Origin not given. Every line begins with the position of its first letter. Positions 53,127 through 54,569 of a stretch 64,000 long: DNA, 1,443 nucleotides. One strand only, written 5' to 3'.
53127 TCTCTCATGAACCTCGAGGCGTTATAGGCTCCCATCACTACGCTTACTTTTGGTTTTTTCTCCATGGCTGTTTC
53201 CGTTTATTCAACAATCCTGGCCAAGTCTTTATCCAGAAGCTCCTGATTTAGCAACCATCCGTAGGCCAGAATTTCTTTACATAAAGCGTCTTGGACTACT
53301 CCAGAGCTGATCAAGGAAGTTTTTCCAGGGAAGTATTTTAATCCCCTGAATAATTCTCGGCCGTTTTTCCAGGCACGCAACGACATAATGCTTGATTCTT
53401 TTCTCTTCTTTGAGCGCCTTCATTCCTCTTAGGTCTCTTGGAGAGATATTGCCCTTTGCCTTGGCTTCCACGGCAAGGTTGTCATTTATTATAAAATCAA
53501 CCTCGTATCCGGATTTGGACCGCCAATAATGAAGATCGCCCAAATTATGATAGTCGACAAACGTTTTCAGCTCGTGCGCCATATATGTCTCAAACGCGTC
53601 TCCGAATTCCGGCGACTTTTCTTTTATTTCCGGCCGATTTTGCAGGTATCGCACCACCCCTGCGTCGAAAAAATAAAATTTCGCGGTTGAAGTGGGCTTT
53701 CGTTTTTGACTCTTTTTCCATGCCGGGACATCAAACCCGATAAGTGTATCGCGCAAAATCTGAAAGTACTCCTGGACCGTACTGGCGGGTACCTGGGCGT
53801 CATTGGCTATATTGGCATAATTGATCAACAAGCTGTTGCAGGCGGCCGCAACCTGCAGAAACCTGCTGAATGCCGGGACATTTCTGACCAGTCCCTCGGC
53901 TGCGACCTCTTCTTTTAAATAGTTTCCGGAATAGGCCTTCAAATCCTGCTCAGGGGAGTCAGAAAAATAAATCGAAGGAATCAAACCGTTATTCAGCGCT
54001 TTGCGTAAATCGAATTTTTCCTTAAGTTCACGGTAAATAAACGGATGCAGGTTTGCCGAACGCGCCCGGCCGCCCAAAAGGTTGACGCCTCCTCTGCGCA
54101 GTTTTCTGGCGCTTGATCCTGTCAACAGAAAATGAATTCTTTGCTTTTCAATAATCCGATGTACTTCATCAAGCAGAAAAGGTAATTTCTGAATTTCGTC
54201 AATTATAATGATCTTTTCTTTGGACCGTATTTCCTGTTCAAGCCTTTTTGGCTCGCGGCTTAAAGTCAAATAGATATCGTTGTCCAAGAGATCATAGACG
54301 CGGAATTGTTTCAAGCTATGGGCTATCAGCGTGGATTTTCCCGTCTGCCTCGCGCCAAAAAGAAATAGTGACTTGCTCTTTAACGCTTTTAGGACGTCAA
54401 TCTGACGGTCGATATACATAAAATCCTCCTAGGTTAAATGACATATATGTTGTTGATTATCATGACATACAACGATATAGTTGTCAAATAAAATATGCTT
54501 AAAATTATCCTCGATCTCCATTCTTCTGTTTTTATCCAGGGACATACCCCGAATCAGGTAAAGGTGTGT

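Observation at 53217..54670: ATPase gene is a cassette bracketed by 31-bp direct repeats (29/31 identical) plus an internal 72-bp palindrome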

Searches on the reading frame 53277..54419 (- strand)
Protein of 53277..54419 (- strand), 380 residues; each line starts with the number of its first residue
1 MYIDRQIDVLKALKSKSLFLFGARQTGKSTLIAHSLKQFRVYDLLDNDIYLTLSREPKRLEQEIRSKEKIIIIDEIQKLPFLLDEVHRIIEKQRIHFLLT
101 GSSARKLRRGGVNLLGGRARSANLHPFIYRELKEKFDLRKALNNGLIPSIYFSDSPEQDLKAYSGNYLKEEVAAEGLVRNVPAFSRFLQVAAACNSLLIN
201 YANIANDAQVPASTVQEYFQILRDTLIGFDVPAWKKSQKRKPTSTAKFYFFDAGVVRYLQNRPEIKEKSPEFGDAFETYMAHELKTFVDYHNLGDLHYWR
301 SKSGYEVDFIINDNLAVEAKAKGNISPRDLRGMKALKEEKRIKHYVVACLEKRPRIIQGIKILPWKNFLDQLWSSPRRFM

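Call 6: search_protein_families(library=pfam, proteins=[window:53277-54419:-], max_evalue=0.01)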
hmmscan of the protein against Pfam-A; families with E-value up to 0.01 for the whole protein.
window:53277-54419:- (380 aa): 4 families
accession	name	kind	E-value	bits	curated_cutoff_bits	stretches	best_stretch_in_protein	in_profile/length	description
PF13635.12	DUF4143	-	1.8e-30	106.2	28.1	1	170-321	2-159/160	Domain of unknown function (DUF4143)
PF13173.12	AAA_14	-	5.4e-21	75.4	27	1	15-132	2-128/129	AAA domain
PF13401.12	AAA_22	-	7.6e-05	23.5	27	0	58-102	73-123/130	AAA domain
PF01637.24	ATPase_2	-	0.0045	17.3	33.2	0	16-43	21-48/225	ATPase domain predominantly from Archaea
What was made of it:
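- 53277..54419 (-): AAA_14 + DUF4143 ATPase gene (380 aa, COG1373 type). It is complete and has its native C-terminus. Pfam PF13173 and PF13635 (call 6).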

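Call 40: find_homologous_proteins(query=window:53277-54419:-, max_evalue=1e-40)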
Query window:53277-54419:- (380 aa): 7970 proteins with E <= 1e-40 among 8000 candidates; the best 120 are listed.
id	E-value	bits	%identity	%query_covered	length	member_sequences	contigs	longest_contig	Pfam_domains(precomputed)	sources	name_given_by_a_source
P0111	1.3e-251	852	100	100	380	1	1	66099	PF13173.13,PF13635.13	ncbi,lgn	-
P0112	1.9e-210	716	83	100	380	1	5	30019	PF13173.13,PF13635.13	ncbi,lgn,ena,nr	ncbi:hypothetical protein BMS3Abin10_00322 [bacterium BMS3Abin10]|nr:hypothetical protein BMS3Abin10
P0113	6.6e-210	714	83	100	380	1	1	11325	PF13173.13,PF13635.13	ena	-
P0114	1.4e-207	707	82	100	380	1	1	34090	PF13173.13,PF13635.13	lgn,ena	-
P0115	5.5e-204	695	81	99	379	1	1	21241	PF13173.13,PF13635.13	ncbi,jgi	ncbi:MAG: AAA family ATPase [Candidatus Omnitrophota bacterium]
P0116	2.4e-203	693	80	100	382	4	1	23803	PF13173.13,PF13635.13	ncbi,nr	ncbi:MAG: ATP-binding protein [Candidatus Omnitrophica bacterium]|nr:ATP-binding protein [Candidatus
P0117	1.3e-202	690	81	99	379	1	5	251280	PF13173.13,PF13635.13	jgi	-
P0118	7.7e-201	685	81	100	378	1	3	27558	PF13173.13,PF13635.13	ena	-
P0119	9.0e-200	681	79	100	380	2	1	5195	PF13173.13,PF13635.13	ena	-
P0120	3.0e-199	679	79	99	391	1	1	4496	PF13173.13,PF13635.13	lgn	-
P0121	9.6e-198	674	79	98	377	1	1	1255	PF13173.13,PF13635.13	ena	-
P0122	1.3e-197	674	79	98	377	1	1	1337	PF13173.13,PF13635.13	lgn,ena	-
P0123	3.4e-197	673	79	98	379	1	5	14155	PF13173.13,PF13635.13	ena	-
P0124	7.4e-194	662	77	99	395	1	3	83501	PF13173.13,PF13635.13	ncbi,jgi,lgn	-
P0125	9.1e-193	658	77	98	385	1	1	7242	PF13173.13,PF13635.13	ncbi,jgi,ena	-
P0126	1.2e-192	658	77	98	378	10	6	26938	PF13173.13,PF13635.13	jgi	jgi:predicted AAA+ superfamily ATPase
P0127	1.7e-192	657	78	98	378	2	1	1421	PF13173.13,PF13635.13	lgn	-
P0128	8.8e-192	655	78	99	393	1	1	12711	PF13173.13,PF13635.13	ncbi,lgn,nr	ncbi:MAG: ATP-binding protein [Candidatus Omnitrophica bacterium]|nr:ATP-binding protein [Candidatus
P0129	1.2e-191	654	77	98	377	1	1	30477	PF13173.13,PF13635.13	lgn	-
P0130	2.6e-191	653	78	99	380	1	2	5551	PF13173.13,PF13635.13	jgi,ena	-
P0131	5.3e-190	649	75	99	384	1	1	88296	PF13173.13,PF13635.13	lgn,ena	-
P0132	1.1e-189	648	77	99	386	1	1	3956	PF13173.13,PF13635.13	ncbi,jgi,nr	ncbi:MAG: ATP-binding protein [Candidatus Omnitrophota bacterium]|nr:MAG: ATP-binding protein [Candi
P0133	1.9e-189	647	77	99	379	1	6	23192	PF13173.13,PF13635.13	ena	-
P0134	6.6e-188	642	75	99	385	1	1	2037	PF13173.13,PF13635.13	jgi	jgi:uncharacterized protein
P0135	9.1e-188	642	75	98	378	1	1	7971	PF13173.13,PF13635.13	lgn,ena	-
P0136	1.6e-187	641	76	98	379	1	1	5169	PF13173.13,PF13635.13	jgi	jgi:uncharacterized protein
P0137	3.7e-187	640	75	99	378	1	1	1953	PF13173.13,PF13635.13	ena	-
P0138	3.9e-187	639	75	98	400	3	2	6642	PF13173.13,PF13635.13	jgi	-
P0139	5.6e-187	639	76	98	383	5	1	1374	PF13173.13,PF13635.13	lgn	-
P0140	6.0e-187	639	74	99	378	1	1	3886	PF13173.13,PF13635.13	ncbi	-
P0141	6.8e-187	639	73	98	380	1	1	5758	PF13173.13,PF13635.13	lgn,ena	-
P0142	2.2e-186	637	74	99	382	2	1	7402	PF13173.13,PF13635.13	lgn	-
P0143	2.8e-186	637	75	98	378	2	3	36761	PF13173.13,PF13635.13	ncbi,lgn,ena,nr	ncbi:MAG: ATP-binding protein [Candidatus Omnitrophica bacterium]|nr:ATP-binding protein [Candidatus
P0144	5.6e-186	636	75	99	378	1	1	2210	PF13173.13,PF13635.13,PF13401.13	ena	-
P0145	8.5e-186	635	72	98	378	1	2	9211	PF13173.13,PF13635.13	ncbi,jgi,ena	-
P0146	9.5e-186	635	75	98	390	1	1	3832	PF13173.13,PF13635.13,PF13401.13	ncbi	ncbi:MAG: ATP-binding protein, partial [Candidatus Omnitrophota bacterium]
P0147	9.8e-186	635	73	98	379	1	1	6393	PF13173.13,PF13635.13,PF13401.13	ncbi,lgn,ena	-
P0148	3.6e-185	633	74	98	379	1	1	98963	PF13173.13,PF13635.13,PF13401.13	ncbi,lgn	-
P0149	6.0e-185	632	75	98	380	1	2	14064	PF13173.13,PF13635.13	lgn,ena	-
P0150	1.2e-184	631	73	98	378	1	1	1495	PF13173.13,PF13635.13,PF13401.13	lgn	-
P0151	2.6e-184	630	74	98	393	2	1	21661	PF13173.13,PF13635.13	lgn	-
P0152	1.2e-183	628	73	98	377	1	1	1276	PF13173.13,PF13635.13,PF13401.13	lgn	-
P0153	1.9e-183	627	74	96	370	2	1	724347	PF13173.13,PF13635.13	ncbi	ncbi:MAG: ATP-binding protein [Candidatus Xenobiia bacterium LiM19]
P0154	2.1e-183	627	73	98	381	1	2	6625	PF13173.13,PF13635.13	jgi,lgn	-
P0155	5.5e-183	626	73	99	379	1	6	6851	PF13173.13,PF13635.13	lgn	-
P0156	1.8e-182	624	74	98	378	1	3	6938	PF13173.13,PF13635.13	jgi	jgi:uncharacterized protein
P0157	6.1e-181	619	73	99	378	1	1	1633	PF13173.13,PF13635.13,PF13401.13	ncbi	-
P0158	9.4e-180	615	74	97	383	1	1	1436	PF13173.13,PF13635.13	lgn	-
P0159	8.2e-179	612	72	98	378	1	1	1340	PF13173.13,PF13635.13,PF13401.13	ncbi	-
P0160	1.5e-178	611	72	98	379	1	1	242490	PF13173.13,PF13635.13,PF13401.13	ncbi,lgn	-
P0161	1.2e-176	605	72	98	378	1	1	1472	PF13173.13,PF13635.13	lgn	-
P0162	5.3e-175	600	69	98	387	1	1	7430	PF13173.13,PF13635.13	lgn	-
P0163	1.3e-174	598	69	98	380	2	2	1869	PF13173.13,PF13635.13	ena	-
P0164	1.5e-174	598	72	98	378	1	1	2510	PF13173.13,PF13635.13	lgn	-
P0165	2.3e-174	597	71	99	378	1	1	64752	PF13173.13,PF13635.13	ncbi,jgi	jgi:predicted AAA+ superfamily ATPase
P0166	2.8e-172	591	69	98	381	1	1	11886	PF13173.13,PF13635.13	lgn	-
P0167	6.1e-172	589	69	98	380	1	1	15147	PF13173.13,PF13635.13,PF13401.13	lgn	-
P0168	9.6e-172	589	75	93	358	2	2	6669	PF13173.13,PF13635.13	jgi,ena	-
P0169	3.9e-171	587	70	99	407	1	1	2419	PF13173.13,PF13635.13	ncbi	-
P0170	8.5e-171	586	69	98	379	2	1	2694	PF13173.13,PF13635.13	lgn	-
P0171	1.5e-170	585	69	98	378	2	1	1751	PF13173.13,PF13635.13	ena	-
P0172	1.4e-169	582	70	98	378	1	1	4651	PF13173.13,PF13635.13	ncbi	ncbi:MAG: AAA family ATPase [bacterium]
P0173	3.0e-169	581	68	99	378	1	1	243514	PF13173.13,PF13635.13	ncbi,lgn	ncbi:MAG: AAA family ATPase [bacterium]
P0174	9.4e-169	579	68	99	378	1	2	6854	PF13173.13,PF13635.13,PF13401.13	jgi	-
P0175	1.1e-168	579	67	99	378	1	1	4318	PF13173.13,PF13635.13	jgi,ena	-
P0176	3.0e-167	574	69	98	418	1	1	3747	PF13173.13,PF13635.13,PF13401.13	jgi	-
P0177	3.0e-167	574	68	98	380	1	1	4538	PF13173.13,PF13635.13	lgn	-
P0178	1.3e-166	572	65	99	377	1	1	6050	PF13173.13,PF13635.13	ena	-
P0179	2.0e-166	571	66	99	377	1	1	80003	PF13173.13,PF13635.13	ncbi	-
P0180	1.3e-165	569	67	99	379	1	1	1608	PF13173.13,PF13635.13,PF13401.13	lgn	-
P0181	1.9e-165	568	68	98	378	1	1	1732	PF13173.13,PF13635.13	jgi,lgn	jgi:predicted AAA+ superfamily ATPase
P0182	5.7e-165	567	66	99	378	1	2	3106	PF13173.13,PF13635.13,PF13401.13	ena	-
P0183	7.0e-165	566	66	98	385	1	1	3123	PF13173.13,PF13635.13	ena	-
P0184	9.7e-165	566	66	98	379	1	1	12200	PF13173.13,PF13635.13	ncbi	-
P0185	1.2e-164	565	66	98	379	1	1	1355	PF13173.13,PF13635.13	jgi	jgi:predicted AAA+ superfamily ATPase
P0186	1.5e-164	565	68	98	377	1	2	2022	PF13173.13,PF13635.13,PF13401.13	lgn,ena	-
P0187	2.5e-164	564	66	98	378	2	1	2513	PF13173.13,PF13635.13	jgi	-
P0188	7.3e-164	563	64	98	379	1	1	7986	PF13173.13,PF13635.13,PF13401.13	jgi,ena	-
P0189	1.3e-163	562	65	99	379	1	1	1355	PF13173.13,PF13635.13,PF13401.13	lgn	-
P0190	1.6e-163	562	66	98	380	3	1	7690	PF13173.13,PF13635.13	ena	-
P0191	2.7e-163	561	65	98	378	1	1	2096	PF13173.13,PF13635.13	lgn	-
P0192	4.3e-163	560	65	98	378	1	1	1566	PF13173.13,PF13635.13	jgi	-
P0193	4.6e-163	560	68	98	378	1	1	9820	PF13173.13,PF13635.13,PF13401.13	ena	-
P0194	5.2e-163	560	66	98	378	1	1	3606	PF13173.13,PF13635.13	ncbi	-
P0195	8.8e-163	559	65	99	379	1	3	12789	PF13173.13,PF13635.13,PF13401.13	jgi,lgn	jgi:predicted AAA+ superfamily ATPase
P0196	9.5e-163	559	65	98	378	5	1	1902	PF13173.13,PF13635.13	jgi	jgi:uncharacterized protein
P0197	2.4e-162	558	65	98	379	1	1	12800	PF13173.13,PF13635.13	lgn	-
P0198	4.3e-162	557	65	99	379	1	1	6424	PF13173.13,PF13635.13,PF13401.13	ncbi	-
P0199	5.9e-162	557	64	98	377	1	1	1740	PF13173.13,PF13635.13,PF13401.13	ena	-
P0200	6.8e-162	556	64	99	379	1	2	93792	PF13173.13,PF13635.13,PF13401.13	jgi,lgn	jgi:predicted AAA+ superfamily ATPase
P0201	1.5e-161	555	64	98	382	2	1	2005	PF13173.13,PF13635.13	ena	-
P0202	1.6e-161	555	65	98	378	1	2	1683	PF13173.13,PF13635.13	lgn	-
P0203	2.5e-161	555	64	98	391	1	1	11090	PF13173.13,PF13635.13,PF13401.13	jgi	jgi:predicted AAA+ superfamily ATPase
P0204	3.0e-161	554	64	98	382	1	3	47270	PF13173.13,PF13635.13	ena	-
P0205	6.9e-161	553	65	98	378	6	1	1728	PF13173.13,PF13635.13,PF13401.13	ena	-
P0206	7.6e-161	553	64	98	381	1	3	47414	PF13173.13,PF13635.13,PF13401.13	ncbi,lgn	-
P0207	1.0e-160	553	65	98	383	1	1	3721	PF13173.13,PF13635.13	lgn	-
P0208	1.2e-160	552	65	98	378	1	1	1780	PF13173.13,PF13635.13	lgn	-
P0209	1.6e-160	552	65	98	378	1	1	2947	PF13173.13,PF13635.13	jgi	jgi:predicted AAA+ superfamily ATPase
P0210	1.7e-160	552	64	98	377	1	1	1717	PF13173.13,PF13635.13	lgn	-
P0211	2.1e-160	552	65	98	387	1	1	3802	PF13173.13,PF13635.13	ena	-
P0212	2.4e-160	551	66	98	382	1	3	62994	PF13173.13,PF13635.13,PF13401.13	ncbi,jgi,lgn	-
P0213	2.8e-160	551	65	98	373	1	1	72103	PF13173.13,PF13635.13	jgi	-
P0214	4.5e-160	550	65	98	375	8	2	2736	PF13173.13,PF13635.13,PF13401.13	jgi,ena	-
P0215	4.8e-160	550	64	98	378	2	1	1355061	PF13173.13,PF13635.13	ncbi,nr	ncbi:MAG: ATP-binding protein [Deltaproteobacteria bacterium]|nr:ATP-binding protein [Deltaproteobac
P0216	6.5e-160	550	64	98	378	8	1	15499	PF13173.13,PF13635.13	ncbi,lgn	-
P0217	7.7e-160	550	64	98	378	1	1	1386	PF13173.13,PF13635.13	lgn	-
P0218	1.0e-159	549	63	99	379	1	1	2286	PF13173.13,PF13635.13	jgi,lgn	-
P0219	1.2e-159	549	64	98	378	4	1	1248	PF13173.13,PF13635.13,PF13401.13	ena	-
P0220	1.4e-159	549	63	99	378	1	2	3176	PF13173.13,PF13635.13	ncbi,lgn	-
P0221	1.6e-159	549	63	99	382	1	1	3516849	PF13173.13,PF13635.13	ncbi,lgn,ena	-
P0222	1.6e-159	549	63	98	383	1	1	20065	PF13173.13,PF13635.13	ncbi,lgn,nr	ncbi:MAG: ATP-binding protein [Candidatus Omnitrophica bacterium]|nr:ATP-binding protein [Candidatus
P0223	4.8e-159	547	65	98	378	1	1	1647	PF13173.13,PF13635.13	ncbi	-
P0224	5.1e-159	547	64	100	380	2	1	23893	PF13173.13,PF13635.13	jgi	-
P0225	1.3e-158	546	63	98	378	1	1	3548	PF13173.13,PF13635.13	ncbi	-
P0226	1.3e-158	546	64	98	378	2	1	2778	PF13173.13,PF13635.13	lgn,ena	-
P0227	1.4e-158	545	64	98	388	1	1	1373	PF13173.13,PF13635.13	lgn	-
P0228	1.5e-158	545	64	98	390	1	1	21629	PF13173.13,PF13635.13,PF13401.13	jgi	jgi:predicted AAA+ superfamily ATPase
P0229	2.0e-158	545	63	100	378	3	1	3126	PF13173.13,PF13635.13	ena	-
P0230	2.1e-158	545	64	99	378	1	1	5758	PF13173.13,PF13635.13,PF13401.13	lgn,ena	-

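Call 42: find_encoding_contigs(protein=P0112, flank=3500, max_places=5)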
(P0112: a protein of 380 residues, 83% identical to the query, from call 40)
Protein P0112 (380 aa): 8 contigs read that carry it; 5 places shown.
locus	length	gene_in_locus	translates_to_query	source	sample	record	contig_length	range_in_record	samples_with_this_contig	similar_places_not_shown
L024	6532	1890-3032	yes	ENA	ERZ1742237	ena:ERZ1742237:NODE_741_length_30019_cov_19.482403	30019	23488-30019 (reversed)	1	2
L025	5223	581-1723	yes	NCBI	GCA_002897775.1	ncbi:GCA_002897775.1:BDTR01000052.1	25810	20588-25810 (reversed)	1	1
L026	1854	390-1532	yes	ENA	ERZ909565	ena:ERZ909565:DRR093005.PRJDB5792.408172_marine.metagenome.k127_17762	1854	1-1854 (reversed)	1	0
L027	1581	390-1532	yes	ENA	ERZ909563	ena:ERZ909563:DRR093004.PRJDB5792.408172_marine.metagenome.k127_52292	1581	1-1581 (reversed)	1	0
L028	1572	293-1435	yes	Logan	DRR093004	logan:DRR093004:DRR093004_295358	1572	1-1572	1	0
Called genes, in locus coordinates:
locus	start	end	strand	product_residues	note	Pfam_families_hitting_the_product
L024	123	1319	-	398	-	PF00041:fn3, PF22842:Pel9A-like_beta_helix, PF13229:Beta_helix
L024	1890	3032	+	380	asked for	PF13173:AAA_14, PF13635:DUF4143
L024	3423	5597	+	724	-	PF00270:DEAD, PF00271:Helicase_C, PF16124:RecQ_Zn_bind, PF09382:RQC, PF00570:HRDC, PF14493:HTH_40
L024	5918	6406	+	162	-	PF09970:DUF2204 (faint), PF08843:AbiEii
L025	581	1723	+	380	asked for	PF13173:AAA_14, PF13635:DUF4143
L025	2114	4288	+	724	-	PF00270:DEAD, PF00271:Helicase_C, PF16124:RecQ_Zn_bind, PF09382:RQC, PF00570:HRDC, PF14493:HTH_40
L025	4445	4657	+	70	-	-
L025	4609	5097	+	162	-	PF09970:DUF2204 (faint), PF08843:AbiEii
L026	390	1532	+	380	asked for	PF13173:AAA_14, PF13635:DUF4143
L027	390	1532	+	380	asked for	PF13173:AAA_14, PF13635:DUF4143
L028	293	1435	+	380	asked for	PF13173:AAA_14, PF13635:DUF4143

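Call 43: find_encoding_contigs(protein=P0114, flank=3500, max_places=3)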
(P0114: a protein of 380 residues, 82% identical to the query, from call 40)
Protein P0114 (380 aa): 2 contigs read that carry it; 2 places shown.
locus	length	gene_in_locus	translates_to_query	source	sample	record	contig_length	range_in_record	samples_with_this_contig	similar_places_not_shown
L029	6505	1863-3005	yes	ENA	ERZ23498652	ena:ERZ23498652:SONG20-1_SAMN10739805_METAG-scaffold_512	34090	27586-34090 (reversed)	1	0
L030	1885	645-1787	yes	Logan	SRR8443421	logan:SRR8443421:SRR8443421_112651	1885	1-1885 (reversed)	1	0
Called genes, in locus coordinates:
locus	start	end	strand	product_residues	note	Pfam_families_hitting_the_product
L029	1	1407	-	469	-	?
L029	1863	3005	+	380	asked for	PF13173:AAA_14, PF13635:DUF4143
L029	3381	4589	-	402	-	PF00365:PFK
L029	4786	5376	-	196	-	PF00475:IGPD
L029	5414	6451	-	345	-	PF00155:Aminotran_1_2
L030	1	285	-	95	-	?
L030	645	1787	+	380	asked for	PF13173:AAA_14, PF13635:DUF4143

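Call 44: find_encoding_contigs(protein=P0115, flank=3500, max_places=3)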
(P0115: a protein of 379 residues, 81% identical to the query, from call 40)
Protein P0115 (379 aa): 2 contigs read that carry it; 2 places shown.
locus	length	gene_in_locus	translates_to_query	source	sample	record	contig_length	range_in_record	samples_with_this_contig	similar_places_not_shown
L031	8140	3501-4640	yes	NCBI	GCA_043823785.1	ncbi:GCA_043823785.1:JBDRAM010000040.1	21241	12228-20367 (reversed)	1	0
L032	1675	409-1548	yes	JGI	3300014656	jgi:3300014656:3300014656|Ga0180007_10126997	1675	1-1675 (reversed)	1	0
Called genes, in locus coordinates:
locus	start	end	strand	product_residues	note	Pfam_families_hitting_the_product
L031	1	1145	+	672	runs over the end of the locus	PF03483:B3_4, PF03484:B5, PF17759:tRNA_synthFbeta, PF03147:FDX-ACB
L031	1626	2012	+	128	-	PF05635:23S_rRNA_IVP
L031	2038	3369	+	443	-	PF05496:RuvB_N, PF00004:AAA, PF07728:AAA_5 (faint), PF16193:AAA_assoc_2, PF12002:MgsA_C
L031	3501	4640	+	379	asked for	PF13173:AAA_14, PF13635:DUF4143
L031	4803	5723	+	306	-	PF00291:PALP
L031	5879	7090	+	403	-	PF01837:HcyBio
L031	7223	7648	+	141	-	PF00892:EamA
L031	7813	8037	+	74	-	-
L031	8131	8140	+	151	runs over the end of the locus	PF02082:Rrf2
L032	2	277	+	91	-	PF12002:MgsA_C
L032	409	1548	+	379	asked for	PF13173:AAA_14, PF13635:DUF4143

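Call 64: search_protein_families(library=padloc, proteins=[window:53277-54419:-], max_evalue=0.01)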
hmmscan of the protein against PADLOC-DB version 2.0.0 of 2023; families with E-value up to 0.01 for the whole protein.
window:53277-54419:- (380 aa): 7 families
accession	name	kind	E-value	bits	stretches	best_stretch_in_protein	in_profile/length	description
PDLC04790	PDC-S01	-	4.9e-52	175.1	2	158-366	197-415/422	-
PDLC04789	PDC-S01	-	1.2e-41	141.1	1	12-319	14-335/375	-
PDLC04787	PDC-S01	-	1.1e-28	98.2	1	15-370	27-407/412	-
PDLC04791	PDC-S01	-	1.5e-22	77.9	1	18-344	22-371/395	-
PDLC04786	PDC-S01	-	3.8e-16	56.9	2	215-338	271-403/439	-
PDLC04792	PDC-S01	-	4e-14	50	2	239-320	298-383/452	-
PDLC04788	PDC-S01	-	2.3e-11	41.3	2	14-137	18-155/448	-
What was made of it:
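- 53277..54419 (-): PADLOC PDC-S01 at E=5e-52 (call 64).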

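Call 65: search_protein_families(library=ncbifam, proteins=[window:53277-54419:-], max_evalue=0.01)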
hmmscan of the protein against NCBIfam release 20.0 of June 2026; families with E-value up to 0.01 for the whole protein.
window:53277-54419:- (380 aa): 0 families

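Call 75: search_solved_structures(query=window:53277-54419:-, max_evalue=0.001)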
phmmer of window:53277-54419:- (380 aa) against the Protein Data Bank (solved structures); distinct sequences matched with E-value up to 0.001: 0.
